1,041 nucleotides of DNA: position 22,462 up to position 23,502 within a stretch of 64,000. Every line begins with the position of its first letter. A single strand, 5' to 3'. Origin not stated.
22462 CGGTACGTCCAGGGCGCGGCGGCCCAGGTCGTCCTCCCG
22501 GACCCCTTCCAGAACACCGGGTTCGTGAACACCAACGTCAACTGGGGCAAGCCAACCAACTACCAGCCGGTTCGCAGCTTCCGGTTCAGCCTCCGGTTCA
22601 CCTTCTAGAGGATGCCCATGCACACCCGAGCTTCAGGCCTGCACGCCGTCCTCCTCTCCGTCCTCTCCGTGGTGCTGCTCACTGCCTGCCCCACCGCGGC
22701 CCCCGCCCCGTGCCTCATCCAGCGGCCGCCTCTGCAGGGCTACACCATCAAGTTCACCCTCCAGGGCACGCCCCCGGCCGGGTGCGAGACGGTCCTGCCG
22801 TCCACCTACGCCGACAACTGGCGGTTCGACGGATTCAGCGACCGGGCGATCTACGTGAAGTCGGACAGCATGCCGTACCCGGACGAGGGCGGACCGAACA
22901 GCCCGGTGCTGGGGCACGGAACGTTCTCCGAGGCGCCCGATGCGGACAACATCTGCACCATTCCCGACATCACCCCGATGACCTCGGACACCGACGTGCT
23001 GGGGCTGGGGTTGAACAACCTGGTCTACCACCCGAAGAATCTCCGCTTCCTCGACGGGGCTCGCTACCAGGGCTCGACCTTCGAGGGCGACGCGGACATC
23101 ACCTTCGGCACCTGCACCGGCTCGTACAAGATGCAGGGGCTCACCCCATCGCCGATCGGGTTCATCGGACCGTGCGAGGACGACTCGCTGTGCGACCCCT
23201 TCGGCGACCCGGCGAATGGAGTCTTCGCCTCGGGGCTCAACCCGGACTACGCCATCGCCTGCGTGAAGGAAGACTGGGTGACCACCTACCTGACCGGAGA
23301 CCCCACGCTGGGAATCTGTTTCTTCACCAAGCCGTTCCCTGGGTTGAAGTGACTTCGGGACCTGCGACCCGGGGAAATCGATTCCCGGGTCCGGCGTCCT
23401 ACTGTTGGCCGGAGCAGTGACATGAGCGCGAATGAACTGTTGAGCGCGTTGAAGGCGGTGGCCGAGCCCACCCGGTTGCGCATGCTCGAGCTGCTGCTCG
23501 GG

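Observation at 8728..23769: Three tandem paralogous modules: Oar-type TonB-dependent transporter plus tightly coupled 8-Cys lipoprotein, wired to ArsR and LuxR regulators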

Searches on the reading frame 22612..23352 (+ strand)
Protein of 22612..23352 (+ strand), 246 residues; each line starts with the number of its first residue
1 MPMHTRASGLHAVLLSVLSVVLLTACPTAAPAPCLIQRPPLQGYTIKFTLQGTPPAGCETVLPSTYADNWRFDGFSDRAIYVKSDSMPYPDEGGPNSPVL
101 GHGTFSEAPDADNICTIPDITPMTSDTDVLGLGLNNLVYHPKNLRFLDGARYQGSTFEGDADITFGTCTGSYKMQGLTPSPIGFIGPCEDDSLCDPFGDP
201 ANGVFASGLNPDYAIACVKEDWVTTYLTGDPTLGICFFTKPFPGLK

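Call 9: search_protein_families(library=pfam, proteins=[window:22612-23352:+], max_evalue=0.01)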
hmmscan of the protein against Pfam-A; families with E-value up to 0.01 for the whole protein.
window:22612-23352:+ (246 aa): 0 families

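Call 10: search_protein_families(library=ncbifam, proteins=[window:22612-23352:+], max_evalue=0.01)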
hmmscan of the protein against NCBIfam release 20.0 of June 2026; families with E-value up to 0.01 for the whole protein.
window:22612-23352:+ (246 aa): 0 families

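Call 11: find_homologous_proteins(query=window:22612-23352:+)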
Query window:22612-23352:+ (246 aa): 78 proteins with E <= 0.001 among 602 candidates.
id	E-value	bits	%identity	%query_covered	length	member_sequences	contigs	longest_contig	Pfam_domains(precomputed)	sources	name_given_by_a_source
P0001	7.1e-155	532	91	99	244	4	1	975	PF27412.1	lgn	-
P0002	1.6e-154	531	91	99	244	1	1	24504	PF27412.1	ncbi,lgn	-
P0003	7.0e-151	519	89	99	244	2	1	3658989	PF27412.1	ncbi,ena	-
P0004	4.5e-150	516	89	99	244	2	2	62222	PF27412.1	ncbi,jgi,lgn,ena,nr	ncbi:MAG TPA: hypothetical protein VMT11_08790 [Myxococcaceae bacterium]|nr:hypothetical protein [My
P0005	4.4e-149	513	89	100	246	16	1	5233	PF27412.1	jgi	jgi:hypothetical protein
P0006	2.8e-148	510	88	99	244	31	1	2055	PF27412.1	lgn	-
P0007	4.6e-145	500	87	99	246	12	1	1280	PF27412.1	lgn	-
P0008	9.6e-145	499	85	99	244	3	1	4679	PF27412.1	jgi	jgi:hypothetical protein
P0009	1.4e-144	498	86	99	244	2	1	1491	PF27412.1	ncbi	-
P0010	2.3e-144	498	85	99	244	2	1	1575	PF27412.1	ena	-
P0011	3.7e-143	494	84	99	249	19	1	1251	PF27412.1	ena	-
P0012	3.6e-141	487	84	99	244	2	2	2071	PF27412.1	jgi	jgi:hypothetical protein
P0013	2.9e-140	484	83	99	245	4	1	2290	PF27412.1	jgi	jgi:hypothetical protein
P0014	9.7e-137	473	83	99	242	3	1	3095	PF27412.1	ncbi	-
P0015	1.0e-132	459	79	99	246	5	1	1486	PF27412.1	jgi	jgi:hypothetical protein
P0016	1.7e-131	455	80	99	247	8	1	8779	PF27412.1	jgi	jgi:hypothetical protein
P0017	1.7e-129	449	78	99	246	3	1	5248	PF27412.1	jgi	-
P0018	2.0e-129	449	78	99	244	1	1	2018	PF27412.1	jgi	jgi:hypothetical protein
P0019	7.5e-129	447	78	99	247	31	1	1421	PF27412.1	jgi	jgi:hypothetical protein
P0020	4.6e-127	441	77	99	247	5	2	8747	PF27412.1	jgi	jgi:hypothetical protein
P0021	2.3e-124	432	77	99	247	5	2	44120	PF27412.1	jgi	jgi:hypothetical protein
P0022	1.5e-122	426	75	99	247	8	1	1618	PF27412.1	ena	-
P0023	5.4e-121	421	74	99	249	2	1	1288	PF27412.1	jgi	-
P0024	3.1e-120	418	75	98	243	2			PF27412.1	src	-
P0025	1.5e-118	413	73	99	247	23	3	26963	PF27412.1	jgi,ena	-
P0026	1.9e-118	413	72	99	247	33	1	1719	PF27412.1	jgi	-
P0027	1.7e-115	403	76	88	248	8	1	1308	PF27412.1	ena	-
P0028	2.0e-115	403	71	99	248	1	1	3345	PF27412.1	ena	-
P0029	3.1e-102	359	68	95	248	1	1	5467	PF27412.1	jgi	jgi:hypothetical protein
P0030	6.2e-99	349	66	95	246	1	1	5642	PF27412.1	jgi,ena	-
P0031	2.6e-97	343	65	91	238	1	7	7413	PF27412.1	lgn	-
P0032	1.5e-96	341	91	65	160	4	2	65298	PF27412.1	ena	-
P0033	2.2e-94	334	71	81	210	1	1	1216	PF27412.1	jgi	jgi:hypothetical protein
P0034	1.3e-93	331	64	90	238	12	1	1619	PF27412.1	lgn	-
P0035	1.9e-93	331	61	99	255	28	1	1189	PF27412.1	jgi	-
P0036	1.1e-92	328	61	95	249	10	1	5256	PF27412.1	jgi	jgi:hypothetical protein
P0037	5.0e-92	326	61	96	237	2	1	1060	PF27412.1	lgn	-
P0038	1.1e-91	325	61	96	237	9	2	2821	PF27412.1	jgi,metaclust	metaclust:\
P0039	1.4e-91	325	62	95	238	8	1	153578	PF27412.1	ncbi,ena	-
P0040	7.3e-91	322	61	95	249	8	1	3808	PF27412.1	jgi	jgi:hypothetical protein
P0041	1.3e-90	321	60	95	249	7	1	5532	PF27412.1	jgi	jgi:hypothetical protein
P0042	2.5e-90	320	64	90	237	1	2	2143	PF27412.1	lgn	-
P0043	9.3e-90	319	60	96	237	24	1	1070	PF27412.1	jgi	jgi:hypothetical protein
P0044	9.7e-90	319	61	96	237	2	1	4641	PF27412.1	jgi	-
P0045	1.9e-89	318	63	90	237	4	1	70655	PF27412.1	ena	-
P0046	2.1e-89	317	63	90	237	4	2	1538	PF27412.1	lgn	-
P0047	6.9e-89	316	61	90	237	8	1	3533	PF27412.1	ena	-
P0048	1.6e-88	315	61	98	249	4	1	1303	PF27412.1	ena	-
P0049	1.1e-87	312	62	90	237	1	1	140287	PF27412.1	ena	-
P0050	2.8e-87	310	61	93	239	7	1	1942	PF27412.1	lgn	-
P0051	4.4e-85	303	59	95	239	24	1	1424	PF27412.1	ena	-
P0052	5.8e-77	277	75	67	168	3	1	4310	PF27412.1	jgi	-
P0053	1.7e-72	262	53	93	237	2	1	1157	PF27412.1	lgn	-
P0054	5.3e-72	260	51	95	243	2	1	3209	PF27412.1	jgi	jgi:hypothetical protein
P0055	8.6e-71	256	52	100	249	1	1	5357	PF27412.1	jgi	jgi:hypothetical protein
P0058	4.1e-63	231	67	64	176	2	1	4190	PF27412.1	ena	-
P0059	1.2e-62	230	49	99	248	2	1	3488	PF27412.1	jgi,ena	-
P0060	7.8e-60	220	48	93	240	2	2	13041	PF27412.1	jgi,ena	-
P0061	1.2e-59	220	49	96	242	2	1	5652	PF27412.1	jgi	-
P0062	2.2e-59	219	48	99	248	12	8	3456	PF27412.1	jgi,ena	jgi:hypothetical protein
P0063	2.3e-59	219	50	89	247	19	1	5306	PF27412.1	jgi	jgi:hypothetical protein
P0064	1.1e-58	217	47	100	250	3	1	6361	PF27412.1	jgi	jgi:hypothetical protein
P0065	4.0e-58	215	49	93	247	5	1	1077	PF27412.1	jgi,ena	-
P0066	7.3e-58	214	49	92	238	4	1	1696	PF27412.1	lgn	-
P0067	1.0e-56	210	48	89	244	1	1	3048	PF27412.1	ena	-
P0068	1.3e-55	207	45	95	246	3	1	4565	PF27412.1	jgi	jgi:hypothetical protein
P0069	4.9e-54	201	57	70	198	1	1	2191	PF27412.1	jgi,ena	jgi:hypothetical protein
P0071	3.7e-41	159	48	68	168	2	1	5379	PF27412.1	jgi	-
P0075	3.9e-22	97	34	90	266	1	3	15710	PF27412.1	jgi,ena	jgi:hypothetical protein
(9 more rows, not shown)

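Call 15: find_related_loci(query=A3, collection=genome_contigs, flank=10000)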
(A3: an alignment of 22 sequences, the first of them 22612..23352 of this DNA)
Query A3 (246 aa) in genome_contigs; peptide patterns used: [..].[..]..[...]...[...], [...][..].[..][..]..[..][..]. (x = any residue, [..] = any of these).
33 stretches matched a pattern; 12 encode a relative of the query (tblastn E <= 1e-3); 10 distinct loci.
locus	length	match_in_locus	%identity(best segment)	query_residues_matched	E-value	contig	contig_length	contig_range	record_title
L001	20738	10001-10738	89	1-246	2e-151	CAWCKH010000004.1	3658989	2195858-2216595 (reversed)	MAG: uncultured delta proteobacterium isolate MFD00822.bin.1.253 genome assembly, contig: contig_35569, whole genome sho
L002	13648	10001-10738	89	1-246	8e-151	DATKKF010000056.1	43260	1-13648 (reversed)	MAG TPA_asm: Myxococcaceae bacterium isolate SMAG_U14650 k141_3245074, whole genome shotgun sequence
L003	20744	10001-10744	86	1-246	7e-146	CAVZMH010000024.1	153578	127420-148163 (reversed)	MAG: uncultured delta proteobacterium isolate MFD05942.bin.1.218 genome assembly, contig: contig_90950, whole genome sho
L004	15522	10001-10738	87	1-246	2e-139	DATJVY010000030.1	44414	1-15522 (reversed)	MAG TPA_asm: Myxococcaceae bacterium isolate SMAG_U15085 k141_3450980, whole genome shotgun sequence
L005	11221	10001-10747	77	1-246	2e-127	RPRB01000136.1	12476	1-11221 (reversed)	MAG: Myxococcaceae bacterium isolate metabat2.71 metabat2.71_Contig_545151, whole genome shotgun sequence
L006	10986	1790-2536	78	1-246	3e-126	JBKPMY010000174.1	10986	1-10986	MAG: Myxococcota bacterium isolate GS_HAYS_MAG_00054 GS_HAYS_000003880366, whole genome shotgun sequence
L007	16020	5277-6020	76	1-246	4e-125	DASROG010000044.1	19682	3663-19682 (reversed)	MAG TPA_asm: Myxococcaceae bacterium isolate SMAG_U10262 k141_367081, whole genome shotgun sequence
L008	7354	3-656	77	32-246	1e-109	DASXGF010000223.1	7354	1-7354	MAG TPA_asm: Myxococcaceae bacterium isolate SMAG_U5157 k141_1219179, whole genome shotgun sequence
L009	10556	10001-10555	86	1-185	7e-105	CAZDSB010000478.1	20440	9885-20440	MAG TPA_asm: uncultured Myxococcaceae bacterium isolate binchicken_co279_200 genome assembly, contig: k141_2910268, whol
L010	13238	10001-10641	66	34-246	2e-70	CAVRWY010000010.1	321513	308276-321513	MAG: uncultured Gemmatimonadales bacterium isolate MFD06229.bin.2.24 genome assembly, contig: contig_45775, whole genome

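Call 30: predict_structure(alignment_id=A3)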
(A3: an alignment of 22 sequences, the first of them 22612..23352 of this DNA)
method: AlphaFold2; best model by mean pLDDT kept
length: 246 residues; sequences in the alignment: 22
mean_pLDDT: 83.9   pTM: 0.80
mean pLDDT of the five models: 83.9, 82.8, 82.2, 81.4, 74.9
residues with pLDDT >= 90: 125; 70-90: 82; 50-70: 22; < 50: 17
segments of 3 or more residues with pLDDT < 50: 1-4, 6-8, 14-16
pLDDT, mean of each block of 10 residues (from residue 1): 46 48 56 73 89 95 96 85 92 84 92 93 95 94 90 87 98 93 79 85 80 91 91 90 74
secondary structure, 60 per line:
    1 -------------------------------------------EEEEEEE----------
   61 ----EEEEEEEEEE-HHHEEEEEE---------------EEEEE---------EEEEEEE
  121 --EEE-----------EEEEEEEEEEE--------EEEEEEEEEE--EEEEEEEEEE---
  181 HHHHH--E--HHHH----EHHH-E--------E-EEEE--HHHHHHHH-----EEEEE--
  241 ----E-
elements in order: E44-50 E65-74 E79-84 E100-104 E114-120 E123-125 E137-147 E156-165 E168-177 H181-185 H191-194 E215-218 H221-228 E234-238

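Call 32: search_protein_representatives(alignment_id=A3)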
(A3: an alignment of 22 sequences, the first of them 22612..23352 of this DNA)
Query: 22 sequences, 250 profile positions. Proteins with E-value up to 0.001 (for the whole library): 493; up to 1e-10: 214; up to 1e-30: 27. The best 150 are listed.
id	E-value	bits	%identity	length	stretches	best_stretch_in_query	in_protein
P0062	8.6e-99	346.5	-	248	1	13-250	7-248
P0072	3.8e-80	285.4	-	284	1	8-250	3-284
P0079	1.3e-71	257.5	-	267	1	6-250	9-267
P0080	1.7e-65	237.5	-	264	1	7-179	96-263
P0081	6.3e-55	202.8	-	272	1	15-250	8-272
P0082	8.7e-55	202.4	-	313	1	11-228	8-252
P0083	1.5e-53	198.3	-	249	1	14-250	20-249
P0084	5.6e-53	196.4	-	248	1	16-248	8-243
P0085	3.4e-51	190.6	-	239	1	9-248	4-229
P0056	1.3e-50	188.7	-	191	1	126-250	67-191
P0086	4.9e-44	167.1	-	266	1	9-249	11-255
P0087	5.3e-43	163.8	-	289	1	7-250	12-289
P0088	6.7e-43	163.4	-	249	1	7-248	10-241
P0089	7.0e-43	163.4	-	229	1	12-249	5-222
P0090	3.3e-42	161.2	-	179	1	15-143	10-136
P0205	1.5e-13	67.3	-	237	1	15-196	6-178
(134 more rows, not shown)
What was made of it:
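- The family has 493 representatives at 50% identity with E <= 1e-3 (call 32).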

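Call 34: fold_search(model_id=the predicted structure, library=pdb)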
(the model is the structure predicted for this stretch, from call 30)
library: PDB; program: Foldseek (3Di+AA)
matches with E <= 10: 1434; with E <= 0.001: 0
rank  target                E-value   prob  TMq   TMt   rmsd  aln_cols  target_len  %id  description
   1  3wjb_A                4.2e-03  0.80  0.21  0.30  12.8       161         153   11  Crystal structure of mutant nitrobindin M75L/H76L/Q96C/M148L/H158L (NB4) from Arabidopsis thaliana (released 2014-04-09)
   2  8bk2_A                6.3e-03  0.35  0.14  0.18  15.7       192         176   10  X-ray structure of meningococcal factor H binding protein variant 2 in complex with a specific and bactericidal human  (released 2023-11-22)
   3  8xjc_A                7.8e-03  0.96  0.28  0.25   8.0       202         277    7  a novel haemophore of of Riemerella anatipestifer (released 2025-06-25)
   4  2xst                  1.1e-02  0.94  0.25  0.36   9.6       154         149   12  Crystal Structure of the Human Lipocalin 15 (released 2010-10-13)
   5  8ah9                  1.2e-02  0.98  0.26  0.46   8.2       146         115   10  De novo retro-aldolase RAbetaB-16.1 (released 2023-08-16)
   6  5o1r_B                2.1e-02  0.94  0.26  0.46   7.6       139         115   13  human Fab 5H2 bound to NHBA-C3 from Neisseria meningitidis serogroup B (released 2018-05-30)
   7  3qkg                  2.1e-02  0.75  0.24  0.32  10.4       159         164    8  Crystal structure of alpha-1-microglobulin at 2.3 A resolution (released 2012-02-08)
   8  4n7d                  2.6e-02  0.60  0.17  0.23  11.3       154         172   14  Selenomethionine incorporated Bla g 4 (released 2014-05-21)
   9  6cuj_A                2.9e-02  0.82  0.24  0.34   7.3       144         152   11  Crystal structure of the C-terminal domain of neisserial heparin binding antigen (NHBA) (released 2018-09-26)
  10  1ngl                  2.9e-02  0.44  0.20  0.25  14.1       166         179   12  HUMAN NEUTROPHIL GELATINASE-ASSOCIATED LIPOCALIN (HNGAL), REGULARISED AVERAGE NMR STRUCTURE (released 1999-05-26)
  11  5jr8_B                3.0e-02  0.77  0.23  0.30  10.6       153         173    9  Disposal of Iron by a Mutant form of Siderocalin NGAL (released 2016-09-28)
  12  8xjc_B                3.0e-02  0.69  0.26  0.24   8.8       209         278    8  a novel haemophore of of Riemerella anatipestifer (released 2025-06-25)
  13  4es7                  3.0e-02  0.63  0.22  0.29  10.2       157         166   10  crystal structure of protein HC from Homo sapiens at 2 angstrom (released 2013-04-24)
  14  3ebk_B                3.7e-02  0.66  0.17  0.24  10.4       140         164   14  Crystal structure of major allergens, Bla g 4 from cockroaches (released 2008-12-02)
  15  4qae_A                4.4e-02  0.72  0.24  0.31  12.3       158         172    9  Crystal structure of an engineered lipocalin (Anticalin) in complex with human hepcidin (released 2015-05-06)
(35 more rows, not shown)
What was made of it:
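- On TbpA/TbpB-type pair: Foldseek matches to TbpB have E about 0.06-0.1 and TMq about 0.27 (call 34).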

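Call 38: find_encoding_contigs(protein=P0205, flank=8000, max_places=2)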
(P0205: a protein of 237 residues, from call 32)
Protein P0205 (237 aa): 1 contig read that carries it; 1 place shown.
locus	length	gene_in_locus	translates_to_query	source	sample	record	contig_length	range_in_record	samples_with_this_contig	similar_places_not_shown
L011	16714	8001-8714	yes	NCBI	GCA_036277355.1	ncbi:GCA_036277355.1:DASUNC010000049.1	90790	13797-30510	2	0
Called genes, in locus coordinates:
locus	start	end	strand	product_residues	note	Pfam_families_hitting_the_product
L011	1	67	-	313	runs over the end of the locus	-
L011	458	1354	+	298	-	PF00126:HTH_1, PF03466:LysR_substrate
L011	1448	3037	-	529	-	PF07969:Amidohydro_3, PF01979:Amidohydro_1 (faint)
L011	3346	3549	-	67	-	-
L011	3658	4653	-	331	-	PF03575:Peptidase_S51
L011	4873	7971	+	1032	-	PF13620:CarboxypepD_reg, PF13715:CarbopepD_reg_2, PF25183:OMP_b-brl_4, PF00593:TonB_dep_Rec_b-barrel, PF25183:OMP_b-brl_4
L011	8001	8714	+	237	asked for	PF27412:MlpA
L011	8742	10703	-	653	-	PF03169:OPT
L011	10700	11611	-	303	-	PF03575:Peptidase_S51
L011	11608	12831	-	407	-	PF01546:Peptidase_M20, PF07687:M20_dimer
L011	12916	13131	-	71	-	-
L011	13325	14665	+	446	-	PF25145:NfeD1b_N, PF24961:NfeD_membrane, PF01957:NfeD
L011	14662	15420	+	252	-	PF01145:Band_7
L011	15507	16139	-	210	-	PF00857:Isochorismatase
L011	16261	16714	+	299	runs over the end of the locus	PF00126:HTH_1, PF03466:LysR_substrate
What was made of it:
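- Closest known: Oar. Same: The lipoprotein belongs to the Pfam family named after MlpA (PF27412; calls 11, 38).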

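Call 54: find_homologous_proteins(query=A8, max_evalue=1e-8)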
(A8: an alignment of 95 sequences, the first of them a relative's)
Query A8 (95 sequences) (254 aa, profile of the alignment): 14 proteins with E <= 1e-8 among 8000 candidates.
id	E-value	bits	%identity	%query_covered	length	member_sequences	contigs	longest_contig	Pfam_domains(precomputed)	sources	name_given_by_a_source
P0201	4.1e-63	232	100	100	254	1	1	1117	PF27412.1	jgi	jgi:hypothetical protein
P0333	3.0e-57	212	36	100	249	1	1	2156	PF27412.1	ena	-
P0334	8.8e-53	198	38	97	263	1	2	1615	PF27412.1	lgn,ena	-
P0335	1.8e-49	187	34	75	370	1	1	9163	PF27412.1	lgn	-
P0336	6.6e-48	182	38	85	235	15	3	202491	PF27412.1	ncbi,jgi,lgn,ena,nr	ncbi:MAG TPA: hypothetical protein VKB87_17435 [Myxococcaceae bacterium]|nr:hypothetical protein [My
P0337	9.6e-41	158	30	53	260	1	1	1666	PF27412.1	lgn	-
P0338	3.7e-40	157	34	52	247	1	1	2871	PF27412.1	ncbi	-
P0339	5.2e-40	156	33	48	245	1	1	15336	PF27412.1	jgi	jgi:hypothetical protein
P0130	1.3e-39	155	26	51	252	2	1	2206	PF27412.1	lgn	-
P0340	2.0e-39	154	28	53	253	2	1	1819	PF27412.1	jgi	-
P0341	1.3e-38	151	31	51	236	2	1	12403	PF27412.1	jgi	jgi:hypothetical protein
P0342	6.8e-38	149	29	51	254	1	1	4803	PF27412.1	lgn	-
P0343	5.5e-34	136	29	47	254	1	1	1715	PF27412.1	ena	-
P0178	2.0e-25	108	27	46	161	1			PF27412.1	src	-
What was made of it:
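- Tried and rejected: The third homologue search, with 95 distant members, returned only 14 proteins because of the word-index cap (call 54).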

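Call 55: find_encoding_contigs(protein=P0336, flank=9000, max_places=2)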
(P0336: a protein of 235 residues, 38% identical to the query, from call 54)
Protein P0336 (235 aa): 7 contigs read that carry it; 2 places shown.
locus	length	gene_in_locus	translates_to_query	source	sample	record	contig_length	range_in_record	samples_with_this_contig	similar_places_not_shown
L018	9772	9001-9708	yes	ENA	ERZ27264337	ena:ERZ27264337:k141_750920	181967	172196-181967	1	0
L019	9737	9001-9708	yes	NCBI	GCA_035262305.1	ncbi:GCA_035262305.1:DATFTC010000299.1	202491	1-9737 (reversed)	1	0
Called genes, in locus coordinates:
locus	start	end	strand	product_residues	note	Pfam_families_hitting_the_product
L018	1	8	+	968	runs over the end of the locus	PF13491:FtsK_4TM, PF17854:FtsK_alpha, PF01580:FtsK_SpoIIIE, PF09397:FtsK_gamma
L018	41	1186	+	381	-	PF22020:RlmL_1st, PF02926:THUMP, PF01170:UPF0020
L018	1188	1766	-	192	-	PF02660:G3P_acyltransf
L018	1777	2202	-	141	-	PF10825:DUF2752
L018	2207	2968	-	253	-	PF04893:Yip1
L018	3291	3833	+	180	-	-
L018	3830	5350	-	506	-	PF19864:Radical_SAM_N2, PF04055:Radical_SAM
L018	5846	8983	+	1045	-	PF13620:CarboxypepD_reg, PF13715:CarbopepD_reg_2 (weak), PF25183:OMP_b-brl_4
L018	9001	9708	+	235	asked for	PF27412:MlpA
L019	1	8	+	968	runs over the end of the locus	PF13491:FtsK_4TM, PF17854:FtsK_alpha, PF01580:FtsK_SpoIIIE, PF09397:FtsK_gamma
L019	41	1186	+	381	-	PF22020:RlmL_1st, PF02926:THUMP, PF01170:UPF0020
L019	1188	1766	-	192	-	PF02660:G3P_acyltransf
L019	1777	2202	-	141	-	PF10825:DUF2752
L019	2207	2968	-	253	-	PF04893:Yip1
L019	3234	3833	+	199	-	-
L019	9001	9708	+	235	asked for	PF27412:MlpA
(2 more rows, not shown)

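Call 56: find_encoding_contigs(protein=P0339, flank=9000, max_places=1)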
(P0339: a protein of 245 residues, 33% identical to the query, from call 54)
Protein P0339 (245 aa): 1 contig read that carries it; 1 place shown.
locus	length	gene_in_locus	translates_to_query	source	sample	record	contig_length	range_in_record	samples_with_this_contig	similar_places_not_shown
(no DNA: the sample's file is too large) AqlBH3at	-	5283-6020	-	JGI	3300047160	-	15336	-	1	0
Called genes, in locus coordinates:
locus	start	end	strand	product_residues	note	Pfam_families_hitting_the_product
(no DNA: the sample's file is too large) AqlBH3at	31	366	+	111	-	-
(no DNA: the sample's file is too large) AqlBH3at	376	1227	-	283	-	PF01344:Kelch_1 (faint), PF07646:Kelch_2 (faint), PF13418:Beta-prop_TYW4 (faint), PF24681:Kelch_KLHDC2_KLHL20_DRC7 (weak), PF24981:Beta-prop_ATRN-LZTR1 (faint), PF25210:Kelch_FKB95 (faint)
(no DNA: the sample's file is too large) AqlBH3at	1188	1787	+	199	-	-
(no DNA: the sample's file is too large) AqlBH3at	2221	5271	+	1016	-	PF13620:CarboxypepD_reg, PF13715:CarbopepD_reg_2, PF25183:OMP_b-brl_4, PF00593:TonB_dep_Rec_b-barrel, PF25183:OMP_b-brl_4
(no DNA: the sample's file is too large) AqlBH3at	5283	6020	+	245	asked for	PF27412:MlpA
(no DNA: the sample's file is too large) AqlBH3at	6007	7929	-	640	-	PF00486:Trans_reg_C, PF13414:TPR_11 (faint), PF07719:TPR_2 (faint), PF00515:TPR_1 (faint), PF13431:TPR_17 (faint), PF13181:TPR_8 (faint), PF14559:TPR_19 (weak)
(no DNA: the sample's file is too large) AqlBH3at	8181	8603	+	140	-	-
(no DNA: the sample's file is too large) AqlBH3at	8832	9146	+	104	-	-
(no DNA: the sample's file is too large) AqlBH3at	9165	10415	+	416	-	-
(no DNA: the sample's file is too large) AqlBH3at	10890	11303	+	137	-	PF13411:MerR_1 (weak), PF09278:MerR-DNA-bind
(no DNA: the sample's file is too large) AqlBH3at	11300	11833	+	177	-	-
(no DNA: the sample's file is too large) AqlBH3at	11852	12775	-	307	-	PF02558:ApbA, PF08546:ApbA_C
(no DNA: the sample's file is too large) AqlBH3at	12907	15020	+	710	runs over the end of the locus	PF23914:TPR_CcmH_CycH (faint), PF07719:TPR_2 (faint), PF07721:TPR_4 (faint), PF13181:TPR_8 (faint), PF13371:TPR_9 (faint), PF13414:TPR_11 (faint), PF13424:TPR_12 (faint), PF14559:TPR_19 (weak), +4 more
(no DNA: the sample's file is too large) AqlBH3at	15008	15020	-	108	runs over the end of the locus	?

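Call 57: find_encoding_contigs(protein=P0341, flank=9000, max_places=1)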
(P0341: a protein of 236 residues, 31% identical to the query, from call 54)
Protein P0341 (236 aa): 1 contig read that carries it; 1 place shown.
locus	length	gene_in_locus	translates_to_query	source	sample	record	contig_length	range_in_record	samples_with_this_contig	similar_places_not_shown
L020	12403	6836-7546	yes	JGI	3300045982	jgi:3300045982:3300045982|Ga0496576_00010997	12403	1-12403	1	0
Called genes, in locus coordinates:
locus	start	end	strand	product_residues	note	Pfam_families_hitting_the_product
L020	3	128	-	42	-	?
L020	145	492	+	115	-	-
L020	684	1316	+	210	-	-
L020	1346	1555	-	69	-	-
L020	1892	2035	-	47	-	-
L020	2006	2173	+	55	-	-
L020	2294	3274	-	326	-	-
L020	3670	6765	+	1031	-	PF13620:CarboxypepD_reg, PF13715:CarbopepD_reg_2 (weak), PF25183:OMP_b-brl_4, PF00593:TonB_dep_Rec_b-barrel, PF25183:OMP_b-brl_4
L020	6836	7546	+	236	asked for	PF27412:MlpA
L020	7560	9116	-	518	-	PF07519:Tannase, PF00326:Peptidase_S9 (faint)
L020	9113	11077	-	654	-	PF00486:Trans_reg_C, PF13414:TPR_11 (faint)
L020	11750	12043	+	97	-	-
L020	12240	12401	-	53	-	?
